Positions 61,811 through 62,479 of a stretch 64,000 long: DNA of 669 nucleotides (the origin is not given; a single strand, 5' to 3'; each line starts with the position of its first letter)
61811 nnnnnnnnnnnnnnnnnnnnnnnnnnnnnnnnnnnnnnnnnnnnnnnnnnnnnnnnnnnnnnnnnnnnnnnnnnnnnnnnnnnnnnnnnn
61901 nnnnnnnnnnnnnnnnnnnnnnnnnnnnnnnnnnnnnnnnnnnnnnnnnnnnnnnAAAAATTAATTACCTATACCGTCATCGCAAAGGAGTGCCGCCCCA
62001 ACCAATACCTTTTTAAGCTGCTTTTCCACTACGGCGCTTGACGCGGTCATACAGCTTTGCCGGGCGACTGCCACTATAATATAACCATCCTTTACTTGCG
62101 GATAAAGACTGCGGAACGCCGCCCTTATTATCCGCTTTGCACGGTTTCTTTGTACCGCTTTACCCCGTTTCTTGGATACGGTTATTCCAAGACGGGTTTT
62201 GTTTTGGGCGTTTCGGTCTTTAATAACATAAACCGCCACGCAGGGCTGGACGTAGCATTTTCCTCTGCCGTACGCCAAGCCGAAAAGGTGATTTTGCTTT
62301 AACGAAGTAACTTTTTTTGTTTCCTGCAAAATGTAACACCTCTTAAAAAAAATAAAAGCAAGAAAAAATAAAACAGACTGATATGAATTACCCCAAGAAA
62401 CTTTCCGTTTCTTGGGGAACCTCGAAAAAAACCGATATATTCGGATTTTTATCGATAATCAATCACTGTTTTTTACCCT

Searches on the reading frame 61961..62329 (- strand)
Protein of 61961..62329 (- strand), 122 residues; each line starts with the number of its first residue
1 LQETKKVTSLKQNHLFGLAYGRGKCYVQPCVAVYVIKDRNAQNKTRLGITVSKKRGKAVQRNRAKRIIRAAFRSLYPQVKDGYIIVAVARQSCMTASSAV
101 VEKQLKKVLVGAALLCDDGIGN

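Call 67: search_protein_families(library=pfam, proteins=[window:61961-62329:-], max_evalue=0.001)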
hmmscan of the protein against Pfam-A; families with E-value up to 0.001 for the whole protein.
window:61961-62329:- (122 aa): 1 family
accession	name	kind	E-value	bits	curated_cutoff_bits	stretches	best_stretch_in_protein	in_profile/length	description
PF00825.24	Ribonuclease_P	-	2.2e-24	86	22.3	1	6-109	3-105/109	Ribonuclease P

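Call 75: find_encoding_contigs(protein=window:61961-62329:-, flank=10000, max_places=2)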
Protein window:61961-62329:- (122 aa): 1 contig read that carries it; 1 place shown.
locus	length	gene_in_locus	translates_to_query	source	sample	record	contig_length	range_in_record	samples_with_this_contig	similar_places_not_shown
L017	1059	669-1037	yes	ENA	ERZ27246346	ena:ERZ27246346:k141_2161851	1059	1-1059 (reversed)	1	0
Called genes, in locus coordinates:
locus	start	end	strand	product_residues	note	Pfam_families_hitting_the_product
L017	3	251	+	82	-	?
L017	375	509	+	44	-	PF00468:Ribosomal_L34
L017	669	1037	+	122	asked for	PF00825:Ribonuclease_P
